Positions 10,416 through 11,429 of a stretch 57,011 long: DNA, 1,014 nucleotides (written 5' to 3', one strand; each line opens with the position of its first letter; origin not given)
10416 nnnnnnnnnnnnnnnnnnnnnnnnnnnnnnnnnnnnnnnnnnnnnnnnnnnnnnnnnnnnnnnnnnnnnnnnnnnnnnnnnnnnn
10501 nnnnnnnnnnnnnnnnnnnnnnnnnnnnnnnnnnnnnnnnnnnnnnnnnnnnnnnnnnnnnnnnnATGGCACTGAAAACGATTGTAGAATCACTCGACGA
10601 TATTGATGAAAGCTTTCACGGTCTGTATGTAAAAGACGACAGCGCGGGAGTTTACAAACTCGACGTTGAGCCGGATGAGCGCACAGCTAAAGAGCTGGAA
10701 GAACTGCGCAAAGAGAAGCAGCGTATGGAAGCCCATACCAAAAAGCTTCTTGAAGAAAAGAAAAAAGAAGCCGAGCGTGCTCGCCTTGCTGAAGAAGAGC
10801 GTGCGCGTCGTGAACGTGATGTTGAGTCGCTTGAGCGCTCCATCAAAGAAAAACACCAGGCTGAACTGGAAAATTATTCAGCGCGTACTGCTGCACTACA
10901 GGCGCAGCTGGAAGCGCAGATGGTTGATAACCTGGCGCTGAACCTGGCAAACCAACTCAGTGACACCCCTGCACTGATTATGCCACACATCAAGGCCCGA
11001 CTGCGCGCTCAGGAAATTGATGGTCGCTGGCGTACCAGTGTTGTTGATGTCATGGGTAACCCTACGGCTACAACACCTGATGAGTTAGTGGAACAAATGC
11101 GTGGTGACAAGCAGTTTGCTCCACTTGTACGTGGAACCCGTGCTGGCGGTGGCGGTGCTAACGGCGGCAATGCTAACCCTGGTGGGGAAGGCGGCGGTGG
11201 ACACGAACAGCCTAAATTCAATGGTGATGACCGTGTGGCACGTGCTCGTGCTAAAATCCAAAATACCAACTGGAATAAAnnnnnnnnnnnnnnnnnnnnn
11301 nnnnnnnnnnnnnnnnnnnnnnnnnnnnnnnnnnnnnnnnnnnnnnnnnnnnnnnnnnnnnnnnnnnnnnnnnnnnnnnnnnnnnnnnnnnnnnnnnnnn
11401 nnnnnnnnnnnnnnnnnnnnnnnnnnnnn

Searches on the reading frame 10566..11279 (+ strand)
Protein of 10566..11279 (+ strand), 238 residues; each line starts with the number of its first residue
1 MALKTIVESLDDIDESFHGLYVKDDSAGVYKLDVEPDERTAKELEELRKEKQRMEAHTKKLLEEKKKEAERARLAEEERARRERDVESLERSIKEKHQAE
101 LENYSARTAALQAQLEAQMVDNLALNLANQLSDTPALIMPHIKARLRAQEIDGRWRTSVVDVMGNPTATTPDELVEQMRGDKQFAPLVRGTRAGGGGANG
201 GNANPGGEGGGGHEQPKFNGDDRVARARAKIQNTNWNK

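Call 22: find_homologous_proteins(query=window:10566-11279:+, max_evalue=0.00001)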
Query window:10566-11279:+ (238 aa): 39 proteins with E <= 0.00001 among 2899 candidates.
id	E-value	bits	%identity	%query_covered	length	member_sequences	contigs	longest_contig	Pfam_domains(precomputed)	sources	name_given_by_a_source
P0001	7.9e-149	511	100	100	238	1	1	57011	-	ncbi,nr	ncbi:putative structural protein [Escherichia phage vB_EcoM_fHy-Eco03]|nr:putative structural protei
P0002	3.0e-146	503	99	100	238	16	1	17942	-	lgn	-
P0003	3.2e-145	500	99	100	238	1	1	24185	-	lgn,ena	-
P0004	5.6e-133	460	91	100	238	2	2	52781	-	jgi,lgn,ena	jgi:hypothetical protein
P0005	8.4e-128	443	87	100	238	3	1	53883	-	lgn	-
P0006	1.0e-126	439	87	100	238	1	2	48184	-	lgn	-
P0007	3.4e-125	434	86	100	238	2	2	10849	-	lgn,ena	-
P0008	4.1e-123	427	84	100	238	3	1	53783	-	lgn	-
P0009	1.6e-122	425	82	100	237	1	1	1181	-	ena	-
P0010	2.6e-121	421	82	100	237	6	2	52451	-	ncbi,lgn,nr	ncbi:head scaffolding protein [Salmonella phage SPLA11]|nr:head scaffolding protein [Salmonella phag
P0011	1.0e-120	420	83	100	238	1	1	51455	-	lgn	-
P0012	1.8e-120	419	82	100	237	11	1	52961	-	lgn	-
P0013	5.0e-120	417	81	99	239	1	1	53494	-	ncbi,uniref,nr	ncbi:scaffold protein [Salmonella phage SE4]|uniref:head scaffolding protein n=1 Tax=Salmonella phag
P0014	5.3e-120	417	81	100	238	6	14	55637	-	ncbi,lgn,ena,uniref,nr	ncbi:hypothetical protein VBJ55_22340 [Enterobacter hormaechei]|uniref:Scaffold protein n=2 Tax=Loug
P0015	2.1e-119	415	82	100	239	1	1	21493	-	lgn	-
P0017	5.7e-78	280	58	99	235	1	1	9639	-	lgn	-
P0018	3.3e-75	271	54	100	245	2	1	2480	-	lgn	-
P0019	6.0e-75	270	55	100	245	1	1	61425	-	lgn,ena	-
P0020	6.1e-75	270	53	100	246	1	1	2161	-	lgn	-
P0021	1.4e-74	269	54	100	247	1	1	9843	-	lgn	-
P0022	1.0e-69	253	54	100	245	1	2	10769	-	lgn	-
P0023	1.0e-22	99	32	81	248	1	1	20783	-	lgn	-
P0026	2.9e-19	88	34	79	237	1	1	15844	-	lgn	-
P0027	6.1e-19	87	34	92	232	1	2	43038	-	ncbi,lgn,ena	-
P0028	1.0e-17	83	33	91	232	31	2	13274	-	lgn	-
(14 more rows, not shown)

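Call 23: find_encoding_contigs(protein=P0019, flank=2500, max_places=2)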
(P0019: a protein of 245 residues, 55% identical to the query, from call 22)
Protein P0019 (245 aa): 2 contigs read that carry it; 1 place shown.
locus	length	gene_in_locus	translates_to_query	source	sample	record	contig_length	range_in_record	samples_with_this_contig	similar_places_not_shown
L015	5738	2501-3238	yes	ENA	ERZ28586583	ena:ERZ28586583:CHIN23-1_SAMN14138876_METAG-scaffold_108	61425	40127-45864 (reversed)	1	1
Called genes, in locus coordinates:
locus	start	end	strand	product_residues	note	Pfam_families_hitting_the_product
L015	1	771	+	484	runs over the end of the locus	PF03237:Terminase_6N (weak), PF04466:Terminase_3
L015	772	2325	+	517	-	PF13264:DUF4055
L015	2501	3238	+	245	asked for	-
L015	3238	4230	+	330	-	PF20036:Gp13-like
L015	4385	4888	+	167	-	PF20557:DnaT_2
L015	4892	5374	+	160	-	-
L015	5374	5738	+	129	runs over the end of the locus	-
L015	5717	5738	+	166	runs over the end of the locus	PF23961:Phage_tail_terminator_9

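Call 24: find_encoding_contigs(protein=P0017, flank=2500, max_places=2)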
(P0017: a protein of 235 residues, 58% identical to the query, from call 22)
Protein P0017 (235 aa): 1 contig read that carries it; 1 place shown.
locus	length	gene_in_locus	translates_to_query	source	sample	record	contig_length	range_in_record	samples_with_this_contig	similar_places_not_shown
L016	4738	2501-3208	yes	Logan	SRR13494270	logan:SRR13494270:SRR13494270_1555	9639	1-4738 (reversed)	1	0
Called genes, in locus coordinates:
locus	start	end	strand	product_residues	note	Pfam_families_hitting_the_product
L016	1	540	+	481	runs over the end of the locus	PF04466:Terminase_3 (weak)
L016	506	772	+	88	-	-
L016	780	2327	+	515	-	PF13264:DUF4055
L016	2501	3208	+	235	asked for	-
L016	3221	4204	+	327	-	PF20036:Gp13-like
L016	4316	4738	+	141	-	?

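Call 25: find_encoding_contigs(protein=P0021, flank=2500, max_places=2)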
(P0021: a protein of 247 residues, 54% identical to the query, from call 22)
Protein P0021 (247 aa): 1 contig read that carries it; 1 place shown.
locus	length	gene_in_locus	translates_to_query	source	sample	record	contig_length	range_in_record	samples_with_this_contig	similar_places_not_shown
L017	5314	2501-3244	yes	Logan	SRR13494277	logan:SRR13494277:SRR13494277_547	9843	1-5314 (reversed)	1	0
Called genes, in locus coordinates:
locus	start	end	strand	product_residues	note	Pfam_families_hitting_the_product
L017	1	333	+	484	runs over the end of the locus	PF03237:Terminase_6N (weak), PF04466:Terminase_3 (weak)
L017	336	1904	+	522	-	PF13264:DUF4055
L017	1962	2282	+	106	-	-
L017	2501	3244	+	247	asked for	-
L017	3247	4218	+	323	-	PF20036:Gp13-like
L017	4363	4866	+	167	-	PF20557:DnaT_2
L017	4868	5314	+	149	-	?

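Call 26: find_encoding_contigs(protein=P0022, flank=2500, max_places=2)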
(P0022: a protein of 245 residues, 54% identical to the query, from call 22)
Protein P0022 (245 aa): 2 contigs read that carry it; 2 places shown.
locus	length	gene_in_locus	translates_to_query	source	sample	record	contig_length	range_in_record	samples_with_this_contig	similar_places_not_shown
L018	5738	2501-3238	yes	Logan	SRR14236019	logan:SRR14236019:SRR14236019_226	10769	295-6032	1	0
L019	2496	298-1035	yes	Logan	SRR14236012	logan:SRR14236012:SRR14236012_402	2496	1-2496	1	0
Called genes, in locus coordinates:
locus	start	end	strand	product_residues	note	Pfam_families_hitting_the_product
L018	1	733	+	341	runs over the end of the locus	?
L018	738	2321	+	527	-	PF13264:DUF4055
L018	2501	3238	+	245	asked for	-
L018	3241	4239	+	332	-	PF20036:Gp13-like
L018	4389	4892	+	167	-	PF20557:DnaT_2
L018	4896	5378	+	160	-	-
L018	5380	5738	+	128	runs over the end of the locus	-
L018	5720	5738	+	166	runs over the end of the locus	PF23961:Phage_tail_terminator_9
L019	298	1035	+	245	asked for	-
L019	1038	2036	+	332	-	PF20036:Gp13-like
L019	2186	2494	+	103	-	?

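Call 32: find_encoding_contigs(protein=P0023, flank=2500, max_places=1)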
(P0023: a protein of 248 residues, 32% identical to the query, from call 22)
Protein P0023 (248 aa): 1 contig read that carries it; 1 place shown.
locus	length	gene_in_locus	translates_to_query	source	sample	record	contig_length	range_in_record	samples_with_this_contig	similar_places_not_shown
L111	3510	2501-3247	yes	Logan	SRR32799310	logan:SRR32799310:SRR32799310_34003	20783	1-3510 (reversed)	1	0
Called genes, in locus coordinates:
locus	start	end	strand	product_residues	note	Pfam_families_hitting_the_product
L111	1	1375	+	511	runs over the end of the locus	PF13264:DUF4055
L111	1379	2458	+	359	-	PF04233:Phage_Mu_F (weak)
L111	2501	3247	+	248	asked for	-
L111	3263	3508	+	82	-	?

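Call 33: find_encoding_contigs(protein=P0026, flank=2500, max_places=1)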
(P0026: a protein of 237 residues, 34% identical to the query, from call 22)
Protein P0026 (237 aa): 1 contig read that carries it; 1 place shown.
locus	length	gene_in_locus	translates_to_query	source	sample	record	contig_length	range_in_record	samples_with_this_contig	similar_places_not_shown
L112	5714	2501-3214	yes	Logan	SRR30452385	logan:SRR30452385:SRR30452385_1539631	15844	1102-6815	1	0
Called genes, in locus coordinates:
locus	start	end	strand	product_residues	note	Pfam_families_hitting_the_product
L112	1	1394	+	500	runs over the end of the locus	PF13264:DUF4055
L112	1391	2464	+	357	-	PF04233:Phage_Mu_F (faint)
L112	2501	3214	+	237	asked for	-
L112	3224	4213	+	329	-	PF20036:Gp13-like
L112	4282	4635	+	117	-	-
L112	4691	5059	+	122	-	-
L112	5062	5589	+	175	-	PF20557:DnaT_2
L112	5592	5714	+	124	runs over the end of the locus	-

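Call 34: find_encoding_contigs(protein=P0027, flank=2500, max_places=1)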
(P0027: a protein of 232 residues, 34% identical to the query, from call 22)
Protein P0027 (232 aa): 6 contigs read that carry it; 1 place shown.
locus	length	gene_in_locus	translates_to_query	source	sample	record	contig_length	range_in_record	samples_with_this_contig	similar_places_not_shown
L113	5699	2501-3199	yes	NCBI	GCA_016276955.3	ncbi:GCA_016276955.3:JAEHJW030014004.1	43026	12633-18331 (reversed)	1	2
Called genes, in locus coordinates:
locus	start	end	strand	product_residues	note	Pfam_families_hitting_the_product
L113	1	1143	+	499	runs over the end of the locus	PF13264:DUF4055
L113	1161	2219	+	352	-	-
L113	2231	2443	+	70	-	-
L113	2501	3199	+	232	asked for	-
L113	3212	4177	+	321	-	PF20036:Gp13-like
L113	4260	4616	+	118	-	-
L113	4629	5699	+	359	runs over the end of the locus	-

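Call 35: find_encoding_contigs(protein=P0028, flank=2500, max_places=1)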
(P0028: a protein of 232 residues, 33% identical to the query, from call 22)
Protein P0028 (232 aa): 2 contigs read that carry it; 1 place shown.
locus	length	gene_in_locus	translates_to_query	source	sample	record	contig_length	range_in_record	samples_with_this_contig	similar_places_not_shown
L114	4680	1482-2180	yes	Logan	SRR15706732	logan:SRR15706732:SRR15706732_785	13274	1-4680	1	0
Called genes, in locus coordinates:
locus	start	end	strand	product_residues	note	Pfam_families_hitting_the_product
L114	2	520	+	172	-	?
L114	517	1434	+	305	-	-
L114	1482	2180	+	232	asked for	-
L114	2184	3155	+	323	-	PF20036:Gp13-like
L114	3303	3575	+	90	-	-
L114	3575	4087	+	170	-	PF20557:DnaT_2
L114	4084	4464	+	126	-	-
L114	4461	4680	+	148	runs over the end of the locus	-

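Call 36: find_encoding_contigs(protein=P0018, flank=1500, max_places=2)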
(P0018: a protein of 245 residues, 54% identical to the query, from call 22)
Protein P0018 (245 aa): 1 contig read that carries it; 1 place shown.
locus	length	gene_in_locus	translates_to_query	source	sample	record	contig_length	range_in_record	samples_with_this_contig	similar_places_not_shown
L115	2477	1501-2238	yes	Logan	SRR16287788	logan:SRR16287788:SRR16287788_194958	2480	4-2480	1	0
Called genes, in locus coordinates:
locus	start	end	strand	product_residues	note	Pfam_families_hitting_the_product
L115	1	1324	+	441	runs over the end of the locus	?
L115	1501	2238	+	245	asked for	-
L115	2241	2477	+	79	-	?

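Call 37: find_encoding_contigs(protein=P0020, flank=1500, max_places=2)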
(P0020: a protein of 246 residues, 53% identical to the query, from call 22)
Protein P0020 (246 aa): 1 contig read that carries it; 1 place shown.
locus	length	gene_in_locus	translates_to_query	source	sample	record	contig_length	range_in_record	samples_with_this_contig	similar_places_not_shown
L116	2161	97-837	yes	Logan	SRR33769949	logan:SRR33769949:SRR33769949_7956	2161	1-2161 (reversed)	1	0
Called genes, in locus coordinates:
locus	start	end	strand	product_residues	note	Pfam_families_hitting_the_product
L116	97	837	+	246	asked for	-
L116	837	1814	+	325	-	PF20036:Gp13-like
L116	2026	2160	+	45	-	?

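Call 38: find_encoding_contigs(protein=P0005, flank=1500, max_places=1)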
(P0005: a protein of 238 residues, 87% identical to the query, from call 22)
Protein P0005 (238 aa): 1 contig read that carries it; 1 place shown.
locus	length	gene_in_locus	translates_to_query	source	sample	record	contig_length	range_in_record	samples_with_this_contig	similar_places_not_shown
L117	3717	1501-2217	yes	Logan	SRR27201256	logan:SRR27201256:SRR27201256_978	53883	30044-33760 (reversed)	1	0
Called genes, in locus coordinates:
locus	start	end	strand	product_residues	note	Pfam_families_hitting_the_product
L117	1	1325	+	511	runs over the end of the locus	PF13264:DUF4055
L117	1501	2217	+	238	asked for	-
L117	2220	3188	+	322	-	PF20036:Gp13-like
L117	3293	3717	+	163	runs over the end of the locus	PF20557:DnaT_2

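Call 39: find_encoding_contigs(protein=P0008, flank=1500, max_places=1)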
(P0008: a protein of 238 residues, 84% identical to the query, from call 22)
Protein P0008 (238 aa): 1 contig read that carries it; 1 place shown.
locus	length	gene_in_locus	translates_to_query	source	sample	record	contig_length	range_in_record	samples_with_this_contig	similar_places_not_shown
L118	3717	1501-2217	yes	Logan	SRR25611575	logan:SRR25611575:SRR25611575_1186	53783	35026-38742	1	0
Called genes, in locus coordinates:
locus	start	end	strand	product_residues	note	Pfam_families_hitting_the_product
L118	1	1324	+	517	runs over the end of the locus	PF13264:DUF4055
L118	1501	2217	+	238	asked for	-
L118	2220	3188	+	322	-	PF20036:Gp13-like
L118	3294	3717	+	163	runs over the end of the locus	PF20557:DnaT_2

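Call 57: find_related_loci(query=A6, collection=genome_contigs, flank=1500)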
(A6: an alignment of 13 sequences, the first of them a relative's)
Query A6 (238 aa) in genome_contigs; peptide patterns used: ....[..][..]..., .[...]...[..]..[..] (x = any residue, [..] = any of these).
401 stretches matched a pattern; 1 encode a relative of the query (tblastn E <= 1e-3); 1 distinct loci.
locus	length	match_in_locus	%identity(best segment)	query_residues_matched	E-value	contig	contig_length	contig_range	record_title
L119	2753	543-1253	82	1-238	2e-99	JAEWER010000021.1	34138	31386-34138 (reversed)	MAG: Bacillota bacterium isolate OH_PBlB_152 k127_224198, whole genome shotgun sequence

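Call 58: find_related_loci(query=A6, collection=viral_contigs, flank=1500)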
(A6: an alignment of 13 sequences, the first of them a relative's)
Query A6 (238 aa) in viral_contigs; peptide patterns used: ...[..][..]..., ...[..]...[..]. (x = any residue, [..] = any of these).
83 stretches matched a pattern; 6 encode a relative of the query (tblastn E <= 1e-3); 5 distinct loci.
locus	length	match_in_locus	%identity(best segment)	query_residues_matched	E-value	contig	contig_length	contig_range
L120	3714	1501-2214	91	1-238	6e-116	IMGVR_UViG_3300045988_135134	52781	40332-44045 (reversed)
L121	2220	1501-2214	81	1-238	2e-107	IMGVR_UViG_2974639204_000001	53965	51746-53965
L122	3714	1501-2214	81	1-238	3e-104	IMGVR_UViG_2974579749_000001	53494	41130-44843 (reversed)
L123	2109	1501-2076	85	1-192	5e-91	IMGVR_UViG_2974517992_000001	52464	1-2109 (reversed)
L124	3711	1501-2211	82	1-238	3e-98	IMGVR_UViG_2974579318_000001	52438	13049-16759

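Call 80: search_protein_families(library=pfam, proteins=[window:10566-11279:+], max_evalue=0.001)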
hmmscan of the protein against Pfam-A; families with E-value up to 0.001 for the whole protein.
window:10566-11279:+ (238 aa): 0 families

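Call 81: search_dna_similar(query=window:10566-11279:+, collection=phages, mode=protein, max_rows=40, rows=spread, max_evalue=0.001)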
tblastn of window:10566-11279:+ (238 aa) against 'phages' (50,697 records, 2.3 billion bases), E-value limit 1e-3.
Records with a match: 278; places in all: 279; records where one place covers at least 80% of the query: 67.
Best place of each record, by identity: 95-99% 3; 80-90% 58; <60% 217.
By first word of the organism name: Pseudomonas 89; Salmonella 46; Acinetobacter 21; Achromobacter 21; Xanthomonas 15; Escherichia 14; Stenotrophomonas 13; Serratia 9; Sphingomonas 7; Pectobacterium 7; and 22 more.
By host as written in the record: Pseudomonas aeruginosa 33; Salmonella enterica subsp. enterica serovar Enteritidis PT1 14; - 11; Acinetobacter baumannii 10; Achromobacter sp. 10; Pseudomonas sp. 9; Pseudomonas syringae 9; Serratia marcescens 8; and 99 more.
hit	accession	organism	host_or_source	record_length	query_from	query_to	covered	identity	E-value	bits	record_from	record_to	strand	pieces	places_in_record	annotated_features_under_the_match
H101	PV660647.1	Salmonella phage vB_SE1_KM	Salmonella enterica subsp. enterica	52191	1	238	100%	98.3%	2e-101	328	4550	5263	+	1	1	head scaffolding protein | hypothetical protein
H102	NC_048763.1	Salmonella phage SE13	sewage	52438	1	238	100%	83.7%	1e-80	268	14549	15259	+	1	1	head scaffolding protein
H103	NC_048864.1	Salmonella phage birk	Salmonella enterica subsp. enterica ...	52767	1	238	100%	83.3%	2e-80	268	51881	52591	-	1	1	head scaffolding protein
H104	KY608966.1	Escherichia phage CF2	Escherichia coli str. K-12 substr. ...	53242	1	238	100%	83.3%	2e-80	268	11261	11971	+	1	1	record has no annotation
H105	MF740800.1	Salmonella phage vB_SenM_PA13076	Salmonella enterica subsp. enterica ...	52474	1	238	100%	83.3%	4e-80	266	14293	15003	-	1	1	scaffold protein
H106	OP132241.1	Salmonella phage SE-SHZ-R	Salmonella enterica subsp. enterica ...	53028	1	238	100%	83.3%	4e-80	266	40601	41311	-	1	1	hypothetical protein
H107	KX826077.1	Salmonella phage UPF_BP2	Salmonella enterica subsp. enterica ...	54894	1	238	100%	83.3%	4e-80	266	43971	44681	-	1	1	scaffold protein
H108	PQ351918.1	Salmonella phage VB_ST-SA173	Salmonella enterica SA173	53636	1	238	100%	81.1%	3e-80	267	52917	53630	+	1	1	head scaffolding protein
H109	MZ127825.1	Salmonella phage S1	Salmonella enterica subsp enterica ...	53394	1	238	100%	80.7%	7e-79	263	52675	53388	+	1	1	hypothetical protein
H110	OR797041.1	Stenotrophomonas phage vB_SmaS_Bhz54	Stenotrophomonas maltophilia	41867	1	192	81%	34.5%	3e-19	92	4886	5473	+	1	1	head scaffolding protein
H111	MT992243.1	Acinetobacter phage DMU1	Acinetobacter baumannii 19606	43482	3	189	79%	32.1%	3e-16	83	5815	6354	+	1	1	putative DNA packaging protein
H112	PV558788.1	Variovorax phage BAPIC_0004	Variovorax sp. SCN45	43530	85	220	57%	38.0%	3e-14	77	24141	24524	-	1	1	record has no annotation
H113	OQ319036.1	Pseudomonas phage UF_RH5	Pseudomonas aeruginosa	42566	85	220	57%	36.8%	3e-14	77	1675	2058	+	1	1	scaffold protein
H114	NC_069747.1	Pseudomonas phage Epa40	Pseudomonas sp.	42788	85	220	57%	36.8%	4e-14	77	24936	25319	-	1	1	head scaffolding protein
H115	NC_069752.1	Pseudomonas phage PSV3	Pseudomonas syringae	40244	85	220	57%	36.8%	4e-14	77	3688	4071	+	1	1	head scaffolding protein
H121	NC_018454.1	Cronobacter phage phiES15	UV-induced Cronobacter sakazakii ES15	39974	85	192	45%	36.7%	7e-12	70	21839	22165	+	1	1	head scaffolding protein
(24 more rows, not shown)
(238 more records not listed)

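Call 82: get_annotated_region(hit=H110, flank=1800)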
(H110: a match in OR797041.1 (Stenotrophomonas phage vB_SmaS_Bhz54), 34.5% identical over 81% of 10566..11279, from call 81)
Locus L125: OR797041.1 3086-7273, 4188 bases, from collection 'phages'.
description: Stenotrophomonas phage vB_SmaS_Bhz54, complete genome.
organism: Stenotrophomonas phage vB_SmaS_Bhz54 (NCBI taxid 3097472)
taxonomy: Viruses; Duplodnaviria; Heunggongvirae; Uroviricota; Caudoviricetes
host: Stenotrophomonas maltophilia; source: waste water; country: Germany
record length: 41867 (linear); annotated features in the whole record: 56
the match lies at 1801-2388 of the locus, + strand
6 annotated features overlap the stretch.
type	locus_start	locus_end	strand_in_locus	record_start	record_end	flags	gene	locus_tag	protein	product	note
CDS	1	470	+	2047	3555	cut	-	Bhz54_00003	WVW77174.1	putative portal protein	conserved domain pfam13264 DUF4055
CDS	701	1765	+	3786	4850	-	-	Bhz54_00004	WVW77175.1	putative head morphogenesis protein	conserved domain cl26983 COG2369 superfamily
CDS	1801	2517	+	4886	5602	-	-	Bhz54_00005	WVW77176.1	head scaffolding protein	-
CDS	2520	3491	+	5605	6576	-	-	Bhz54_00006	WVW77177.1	major head protein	conserved domain pfam20036 Gp13-like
CDS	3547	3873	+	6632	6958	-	-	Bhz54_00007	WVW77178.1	hypothetical protein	-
CDS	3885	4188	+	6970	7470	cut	-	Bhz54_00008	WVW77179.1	head-tail adaptor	head-tail adaptor Ad1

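Call 83: get_annotated_region(hit=H121, flank=1800)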
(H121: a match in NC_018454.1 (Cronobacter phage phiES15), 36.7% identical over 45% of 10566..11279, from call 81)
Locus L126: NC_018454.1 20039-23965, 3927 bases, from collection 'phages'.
description: Cronobacter phage phiES15, complete genome.
organism: Cronobacter phage phiES15 (NCBI taxid 1168280)
taxonomy: Viruses; Duplodnaviria; Heunggongvirae; Uroviricota; Caudoviricetes
host: UV-induced Cronobacter sakazakii ES15; source: -; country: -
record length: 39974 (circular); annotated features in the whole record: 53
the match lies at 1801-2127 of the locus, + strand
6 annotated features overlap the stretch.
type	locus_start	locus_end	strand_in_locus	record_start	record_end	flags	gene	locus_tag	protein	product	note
CDS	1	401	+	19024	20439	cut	-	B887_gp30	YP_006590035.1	portal protein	-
CDS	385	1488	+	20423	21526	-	-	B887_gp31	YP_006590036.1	head morphogenesis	-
CDS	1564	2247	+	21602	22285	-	-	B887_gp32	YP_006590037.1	head scaffolding protein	-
CDS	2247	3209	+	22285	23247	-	-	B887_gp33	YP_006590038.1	major head protein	-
CDS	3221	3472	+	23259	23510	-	-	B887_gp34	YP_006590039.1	Ig domain containing protein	-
CDS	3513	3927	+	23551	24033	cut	-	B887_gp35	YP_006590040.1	head-tail adaptor Ad1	-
